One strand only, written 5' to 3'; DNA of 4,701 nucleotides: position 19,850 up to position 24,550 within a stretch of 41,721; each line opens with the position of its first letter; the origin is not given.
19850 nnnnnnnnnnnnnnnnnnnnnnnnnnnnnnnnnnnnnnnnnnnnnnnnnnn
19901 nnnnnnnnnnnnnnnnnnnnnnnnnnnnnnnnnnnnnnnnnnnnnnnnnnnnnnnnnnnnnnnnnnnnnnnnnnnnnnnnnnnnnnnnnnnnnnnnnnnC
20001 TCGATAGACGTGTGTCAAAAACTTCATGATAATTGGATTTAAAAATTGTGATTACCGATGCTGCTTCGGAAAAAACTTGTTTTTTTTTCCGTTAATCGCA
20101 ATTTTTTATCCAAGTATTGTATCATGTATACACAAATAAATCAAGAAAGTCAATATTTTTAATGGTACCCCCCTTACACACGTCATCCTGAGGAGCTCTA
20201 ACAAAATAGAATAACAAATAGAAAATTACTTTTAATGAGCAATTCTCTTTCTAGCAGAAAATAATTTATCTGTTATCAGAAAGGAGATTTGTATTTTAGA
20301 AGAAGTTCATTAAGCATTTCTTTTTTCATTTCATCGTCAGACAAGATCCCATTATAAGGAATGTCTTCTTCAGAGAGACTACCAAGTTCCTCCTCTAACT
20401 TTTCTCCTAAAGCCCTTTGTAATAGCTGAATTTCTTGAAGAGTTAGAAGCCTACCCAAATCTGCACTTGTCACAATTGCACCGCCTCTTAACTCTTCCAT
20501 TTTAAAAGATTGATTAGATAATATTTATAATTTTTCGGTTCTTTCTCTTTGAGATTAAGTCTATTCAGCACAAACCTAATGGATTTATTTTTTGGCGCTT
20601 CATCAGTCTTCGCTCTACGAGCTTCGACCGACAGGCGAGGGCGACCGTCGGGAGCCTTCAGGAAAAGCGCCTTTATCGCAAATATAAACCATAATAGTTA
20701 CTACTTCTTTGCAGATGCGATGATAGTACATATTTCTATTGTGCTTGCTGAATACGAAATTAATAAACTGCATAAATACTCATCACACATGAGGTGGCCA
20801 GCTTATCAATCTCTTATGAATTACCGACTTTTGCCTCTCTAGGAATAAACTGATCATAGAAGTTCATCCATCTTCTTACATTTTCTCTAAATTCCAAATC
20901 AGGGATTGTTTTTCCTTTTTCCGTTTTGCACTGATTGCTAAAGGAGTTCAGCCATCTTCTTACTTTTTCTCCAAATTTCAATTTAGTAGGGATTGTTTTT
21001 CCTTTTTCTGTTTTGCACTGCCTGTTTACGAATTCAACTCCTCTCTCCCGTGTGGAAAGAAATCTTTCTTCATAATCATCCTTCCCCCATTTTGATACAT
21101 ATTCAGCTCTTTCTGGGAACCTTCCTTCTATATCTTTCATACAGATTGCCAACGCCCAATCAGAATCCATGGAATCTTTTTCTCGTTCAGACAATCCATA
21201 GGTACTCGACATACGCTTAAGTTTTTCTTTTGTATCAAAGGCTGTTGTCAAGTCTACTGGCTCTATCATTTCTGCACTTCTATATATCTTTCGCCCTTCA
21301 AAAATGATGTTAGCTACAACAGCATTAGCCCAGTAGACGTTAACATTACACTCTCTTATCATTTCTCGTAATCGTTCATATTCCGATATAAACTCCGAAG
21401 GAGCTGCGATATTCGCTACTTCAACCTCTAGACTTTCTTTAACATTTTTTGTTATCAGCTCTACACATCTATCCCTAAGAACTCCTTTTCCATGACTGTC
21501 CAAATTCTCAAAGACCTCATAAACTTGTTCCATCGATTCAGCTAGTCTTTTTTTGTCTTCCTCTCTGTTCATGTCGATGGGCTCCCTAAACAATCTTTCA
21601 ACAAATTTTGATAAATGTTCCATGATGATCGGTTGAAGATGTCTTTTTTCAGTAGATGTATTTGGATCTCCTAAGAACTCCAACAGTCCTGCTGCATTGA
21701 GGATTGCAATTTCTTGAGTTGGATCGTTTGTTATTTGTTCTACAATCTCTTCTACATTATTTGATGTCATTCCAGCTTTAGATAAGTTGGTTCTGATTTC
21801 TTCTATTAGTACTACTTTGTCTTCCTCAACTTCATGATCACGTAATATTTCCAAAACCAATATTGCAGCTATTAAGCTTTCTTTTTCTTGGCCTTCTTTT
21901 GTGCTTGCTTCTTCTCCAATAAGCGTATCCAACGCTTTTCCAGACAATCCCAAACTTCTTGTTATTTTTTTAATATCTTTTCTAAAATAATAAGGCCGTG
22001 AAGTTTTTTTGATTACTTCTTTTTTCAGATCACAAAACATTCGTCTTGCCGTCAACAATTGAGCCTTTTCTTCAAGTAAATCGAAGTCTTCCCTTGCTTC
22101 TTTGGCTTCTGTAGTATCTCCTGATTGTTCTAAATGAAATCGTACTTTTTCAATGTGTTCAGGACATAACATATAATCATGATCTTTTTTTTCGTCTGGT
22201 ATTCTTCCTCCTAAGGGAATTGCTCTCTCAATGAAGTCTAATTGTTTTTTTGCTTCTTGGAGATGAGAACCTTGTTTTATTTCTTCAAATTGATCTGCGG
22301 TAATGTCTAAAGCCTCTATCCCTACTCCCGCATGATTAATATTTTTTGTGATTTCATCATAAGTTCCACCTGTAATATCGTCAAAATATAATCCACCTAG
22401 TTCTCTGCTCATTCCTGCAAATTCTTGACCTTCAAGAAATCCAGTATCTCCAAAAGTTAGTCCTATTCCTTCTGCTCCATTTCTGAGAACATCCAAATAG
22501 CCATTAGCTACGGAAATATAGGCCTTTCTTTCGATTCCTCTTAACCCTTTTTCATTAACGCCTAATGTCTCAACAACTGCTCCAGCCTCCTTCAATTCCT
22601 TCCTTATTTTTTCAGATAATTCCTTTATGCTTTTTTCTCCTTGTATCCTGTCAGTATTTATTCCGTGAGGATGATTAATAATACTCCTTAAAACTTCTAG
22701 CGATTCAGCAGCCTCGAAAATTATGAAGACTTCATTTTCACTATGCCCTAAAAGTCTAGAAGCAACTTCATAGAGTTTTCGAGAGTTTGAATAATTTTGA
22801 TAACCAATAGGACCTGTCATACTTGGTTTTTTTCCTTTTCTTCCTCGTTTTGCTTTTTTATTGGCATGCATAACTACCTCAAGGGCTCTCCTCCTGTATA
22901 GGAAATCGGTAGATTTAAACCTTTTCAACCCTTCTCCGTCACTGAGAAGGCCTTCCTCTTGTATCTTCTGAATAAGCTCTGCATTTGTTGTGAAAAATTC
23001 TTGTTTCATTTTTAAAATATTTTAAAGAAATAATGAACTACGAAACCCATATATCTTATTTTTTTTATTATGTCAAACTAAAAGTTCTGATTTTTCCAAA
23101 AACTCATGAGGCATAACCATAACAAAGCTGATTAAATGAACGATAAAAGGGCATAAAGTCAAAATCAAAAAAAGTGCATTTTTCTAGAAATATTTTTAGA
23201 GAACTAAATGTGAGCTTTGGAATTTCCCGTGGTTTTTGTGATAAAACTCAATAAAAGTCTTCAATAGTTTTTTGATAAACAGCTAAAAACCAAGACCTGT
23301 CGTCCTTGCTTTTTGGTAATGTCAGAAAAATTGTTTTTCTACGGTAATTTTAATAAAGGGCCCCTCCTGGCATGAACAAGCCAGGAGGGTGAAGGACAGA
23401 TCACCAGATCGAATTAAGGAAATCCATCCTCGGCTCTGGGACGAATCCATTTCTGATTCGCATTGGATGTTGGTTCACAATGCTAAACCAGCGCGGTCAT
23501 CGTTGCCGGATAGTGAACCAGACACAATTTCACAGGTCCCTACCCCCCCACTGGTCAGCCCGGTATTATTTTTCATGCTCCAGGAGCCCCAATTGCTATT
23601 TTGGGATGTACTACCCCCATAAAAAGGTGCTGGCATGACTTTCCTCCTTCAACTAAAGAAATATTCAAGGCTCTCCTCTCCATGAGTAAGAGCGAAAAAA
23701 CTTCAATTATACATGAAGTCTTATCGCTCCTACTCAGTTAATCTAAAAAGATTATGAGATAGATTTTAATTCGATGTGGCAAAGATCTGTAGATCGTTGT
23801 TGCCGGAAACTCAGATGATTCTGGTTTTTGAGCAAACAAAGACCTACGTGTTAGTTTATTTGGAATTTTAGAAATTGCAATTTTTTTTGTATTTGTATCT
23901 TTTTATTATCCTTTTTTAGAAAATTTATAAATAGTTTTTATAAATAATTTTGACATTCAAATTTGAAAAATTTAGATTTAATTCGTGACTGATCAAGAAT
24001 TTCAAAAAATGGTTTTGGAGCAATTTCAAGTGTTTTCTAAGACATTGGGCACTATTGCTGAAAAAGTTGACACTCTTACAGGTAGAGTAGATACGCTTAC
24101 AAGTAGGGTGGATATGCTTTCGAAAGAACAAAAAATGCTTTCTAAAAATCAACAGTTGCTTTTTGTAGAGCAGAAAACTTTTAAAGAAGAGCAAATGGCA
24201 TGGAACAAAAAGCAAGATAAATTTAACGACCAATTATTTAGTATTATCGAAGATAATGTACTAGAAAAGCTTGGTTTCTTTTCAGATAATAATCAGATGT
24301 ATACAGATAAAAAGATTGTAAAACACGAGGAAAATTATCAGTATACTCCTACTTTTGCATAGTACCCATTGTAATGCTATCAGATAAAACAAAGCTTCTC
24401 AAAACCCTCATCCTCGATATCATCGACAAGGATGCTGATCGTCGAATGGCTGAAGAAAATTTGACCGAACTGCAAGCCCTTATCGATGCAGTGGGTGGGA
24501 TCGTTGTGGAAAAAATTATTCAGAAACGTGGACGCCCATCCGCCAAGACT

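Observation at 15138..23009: Same-strand block of unrecognisable genes (731 aa, 74 aa, 1629 aa)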

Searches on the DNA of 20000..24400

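Call 28: search_rna_families(source=window, start=20000, end=24400, threshold=evalue, max_evalue=1)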
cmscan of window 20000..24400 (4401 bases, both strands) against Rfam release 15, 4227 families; matches with E-value up to 1: 4.
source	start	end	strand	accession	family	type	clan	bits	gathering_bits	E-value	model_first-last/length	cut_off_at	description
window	23678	23747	-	RF03814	mir-2797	Gene; miRNA;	-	26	74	0.13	1-77/77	no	mir-2797 microRNA precursor family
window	23221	23352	+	RF02318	TtnuHACA11a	Gene; snRNA; snoRNA; HACA-box;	-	25.4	100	0.24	1-141/141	no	Tetrahymena snoRNA TtnuHACA11a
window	23428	23507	-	RF01130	sR46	Gene; snRNA; snoRNA; CD-box;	-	20.8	50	0.11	1-56/56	no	Small nucleolar RNA sR46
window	23834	23890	-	RF01675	CrcZ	Gene; sRNA;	-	15.4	95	0.47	1-398/398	no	Pseudomonas sRNA CrcZ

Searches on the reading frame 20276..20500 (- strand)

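Call 4: search_protein_families(library=pfam, proteins=[window:20276-20500:-], max_evalue=1)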
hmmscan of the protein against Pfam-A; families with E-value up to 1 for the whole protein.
window:20276-20500:- (74 aa): 0 families

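Call 6: search_protein_families(library=ncbifam, proteins=[window:20276-20500:-], max_evalue=1)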
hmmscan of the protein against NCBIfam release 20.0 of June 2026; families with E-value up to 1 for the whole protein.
window:20276-20500:- (74 aa): 0 families

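Call 7: search_protein_families(library=padloc, proteins=[window:20276-20500:-], max_evalue=1)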
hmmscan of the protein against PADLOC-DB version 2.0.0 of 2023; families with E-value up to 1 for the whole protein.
window:20276-20500:- (74 aa): 0 families

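Call 15: search_protein_families(library=phrogs, proteins=[window:20276-20500:-], max_evalue=1)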
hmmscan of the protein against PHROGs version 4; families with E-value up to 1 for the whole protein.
window:20276-20500:- (74 aa): 1 family
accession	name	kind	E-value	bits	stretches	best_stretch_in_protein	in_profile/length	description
phrog_38218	-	unknown function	0.057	14.1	1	28-71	181-223/248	-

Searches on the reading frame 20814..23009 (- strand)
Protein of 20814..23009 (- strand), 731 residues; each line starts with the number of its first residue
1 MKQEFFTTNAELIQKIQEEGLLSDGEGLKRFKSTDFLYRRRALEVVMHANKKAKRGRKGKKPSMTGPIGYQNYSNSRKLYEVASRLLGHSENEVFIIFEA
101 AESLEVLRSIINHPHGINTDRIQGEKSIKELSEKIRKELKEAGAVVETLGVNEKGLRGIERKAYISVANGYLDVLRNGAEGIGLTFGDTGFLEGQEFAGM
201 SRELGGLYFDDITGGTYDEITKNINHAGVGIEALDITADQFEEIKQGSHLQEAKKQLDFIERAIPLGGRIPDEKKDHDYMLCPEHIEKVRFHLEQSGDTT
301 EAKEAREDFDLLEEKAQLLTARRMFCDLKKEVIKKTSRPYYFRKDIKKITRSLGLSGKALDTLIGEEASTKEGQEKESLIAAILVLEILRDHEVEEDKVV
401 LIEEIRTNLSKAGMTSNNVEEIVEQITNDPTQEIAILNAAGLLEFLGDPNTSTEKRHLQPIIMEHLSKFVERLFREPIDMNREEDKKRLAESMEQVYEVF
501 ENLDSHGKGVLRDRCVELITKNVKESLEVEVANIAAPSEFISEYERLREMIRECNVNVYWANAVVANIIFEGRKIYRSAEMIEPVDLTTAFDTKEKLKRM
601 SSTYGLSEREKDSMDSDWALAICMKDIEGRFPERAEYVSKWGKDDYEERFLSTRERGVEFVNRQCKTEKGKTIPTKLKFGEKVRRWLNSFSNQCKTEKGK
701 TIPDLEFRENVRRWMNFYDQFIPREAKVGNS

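Call 4: search_protein_families(library=pfam, proteins=[window:20814-23009:-], max_evalue=1)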
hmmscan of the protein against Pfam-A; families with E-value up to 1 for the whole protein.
window:20814-23009:- (731 aa): 3 families
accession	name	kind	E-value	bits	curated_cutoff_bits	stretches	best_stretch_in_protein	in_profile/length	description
PF02896.24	PEP-utilizers_C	-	0.056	13.1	22.8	1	163-252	24-101/293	PEP-utilising enzyme, PEP-binding domain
PF08784.17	RPA_C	-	0.3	12.2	22.6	0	381-429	52-96/106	Replication protein A C terminal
PF13060.11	DUF3921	-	0.98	9.9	25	0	216-231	16-31/58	Protein of unknown function (DUF3921)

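Call 6: search_protein_families(library=ncbifam, proteins=[window:20814-23009:-], max_evalue=1)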
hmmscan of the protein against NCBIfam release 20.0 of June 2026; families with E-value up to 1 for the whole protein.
window:20814-23009:- (731 aa): 0 families

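Call 7: search_protein_families(library=padloc, proteins=[window:20814-23009:-], max_evalue=1)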
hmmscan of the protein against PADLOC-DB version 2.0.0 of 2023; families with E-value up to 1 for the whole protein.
window:20814-23009:- (731 aa): 0 families

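Call 9: search_solved_structures(query=window:20814-23009:-, max_evalue=1)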
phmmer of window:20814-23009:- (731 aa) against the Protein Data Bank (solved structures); distinct sequences matched with E-value up to 1: 0.

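Call 11: find_homologous_proteins(query=window:20814-23009:-, max_evalue=0.001)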
Query window:20814-23009:- (731 aa): 1 proteins with E <= 0.001 among 8000 candidates.
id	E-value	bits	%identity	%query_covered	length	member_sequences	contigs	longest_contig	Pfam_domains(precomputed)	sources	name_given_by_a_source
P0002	0.0e+0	1623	100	100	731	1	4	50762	-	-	-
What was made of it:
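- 20814..23009 (-): Gene for the 731-aa soluble protein with no TM segment. It has a basic N-terminal patch and a recent tandem duplication at its 3' end (20858-21020). No family could be assigned. Only a self hit in the word-index search: call 11.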

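Call 15: search_protein_families(library=phrogs, proteins=[window:20814-23009:-], max_evalue=1)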
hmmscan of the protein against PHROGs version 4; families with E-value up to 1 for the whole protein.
window:20814-23009:- (731 aa): 3 families
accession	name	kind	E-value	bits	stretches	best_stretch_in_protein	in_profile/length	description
phrog_20898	-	unknown function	0.2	12.9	1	233-275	47-89/99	-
phrog_27754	-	unknown function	0.27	12.5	0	269-305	5-40/55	-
phrog_4450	-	unknown function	0.53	11.5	1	330-398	27-96/120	-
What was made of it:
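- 20814..23009 (-): No profile or PDB hit: calls 4, 6, 7, 9, 15.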

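Call 74: find_related_loci(query=window:20814-23009:-, collection=metagenome_contigs, flank=10000)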
Query window:20814-23009:- (731 aa) in metagenome_contigs; peptide patterns used: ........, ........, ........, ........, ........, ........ (x = any residue, [..] = any of these).
50 stretches matched a pattern, but none encodes a relative of the query by tblastn (E <= 1e-3).
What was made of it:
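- Tried and rejected: None found (call 74).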

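Call 76: find_encoding_contigs(protein=P0002, flank=10000, max_places=4)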
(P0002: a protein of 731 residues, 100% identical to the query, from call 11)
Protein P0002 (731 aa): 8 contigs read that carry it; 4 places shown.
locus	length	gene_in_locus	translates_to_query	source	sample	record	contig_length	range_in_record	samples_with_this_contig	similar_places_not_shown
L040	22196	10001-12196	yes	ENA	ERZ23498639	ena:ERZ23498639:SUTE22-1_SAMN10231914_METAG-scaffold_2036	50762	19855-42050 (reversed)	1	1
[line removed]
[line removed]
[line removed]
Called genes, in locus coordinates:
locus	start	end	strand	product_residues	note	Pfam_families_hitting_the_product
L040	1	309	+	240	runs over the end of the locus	-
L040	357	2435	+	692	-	PF02629:CoA_binding, PF13380:CoA_binding_2, PF13607:Succ_CoA_lig, PF19045:Ligase_CoA_2, PF13549:ATP-grasp_5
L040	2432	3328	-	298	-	PF01171:ATP_bind_3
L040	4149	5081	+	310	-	PF01145:Band_7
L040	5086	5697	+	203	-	PF01797:Y1_Tnp (weak)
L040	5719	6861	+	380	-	PF00988:CPSase_sm_chain, PF00117:GATase, PF07722:Peptidase_C26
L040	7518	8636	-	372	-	PF13167:GTP-bdg_N, PF16360:GTP-bdg_M, PF03193:RsgA_GTPase (faint), PF00009:GTP_EFTU (faint), PF01926:MMR_HSR1, PF02421:FeoB_N (weak), PF16897:MMR_HSR1_Xtn (faint)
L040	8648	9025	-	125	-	-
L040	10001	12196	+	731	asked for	-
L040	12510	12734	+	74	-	-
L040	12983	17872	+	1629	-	-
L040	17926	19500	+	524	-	PF01875:Memo, PF01871:AMMECR1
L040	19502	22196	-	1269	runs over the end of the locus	PF13589:HATPase_c_3 (faint)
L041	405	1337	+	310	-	PF01145:Band_7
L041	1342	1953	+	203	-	PF01797:Y1_Tnp (weak)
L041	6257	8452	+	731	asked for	-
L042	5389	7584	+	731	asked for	-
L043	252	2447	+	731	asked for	-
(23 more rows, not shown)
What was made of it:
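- The arrangement is identical in several assemblies of the same population (call 76).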

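Call 91: search_dna_similar(query=window:20814-23009:-, collection=phages, mode=protein, max_evalue=0.01, max_rows=5)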
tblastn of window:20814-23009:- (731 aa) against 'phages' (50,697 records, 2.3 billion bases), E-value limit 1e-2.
No match.

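Call 92: search_dna_similar(query=window:20814-23009:-, collection=plasmids, mode=protein, max_evalue=0.01, max_rows=5)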
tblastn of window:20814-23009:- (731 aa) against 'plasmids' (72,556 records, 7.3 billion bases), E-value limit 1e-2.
No match.
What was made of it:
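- There are no PADLOC hits for any of the three, and no phage or plasmid hits for the 731-aa protein (calls 7, 91, 92).
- Tried and rejected: None found (calls 91, 92).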

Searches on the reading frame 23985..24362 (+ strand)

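Call 16: search_protein_families(library=pfam, proteins=[window:23985-24362:+], max_evalue=0.001)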
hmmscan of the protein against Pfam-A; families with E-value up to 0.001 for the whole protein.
window:23985-24362:+ (125 aa): 2 families
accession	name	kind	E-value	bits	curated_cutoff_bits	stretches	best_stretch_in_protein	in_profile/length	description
PF06005.17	ZapB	-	0.0002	22.2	31.5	1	26-76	11-61/71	Cell division protein ZapB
PF24423.1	OVT1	-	0.00051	20.8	30.9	1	17-87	27-97/100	Major antigen, helical domain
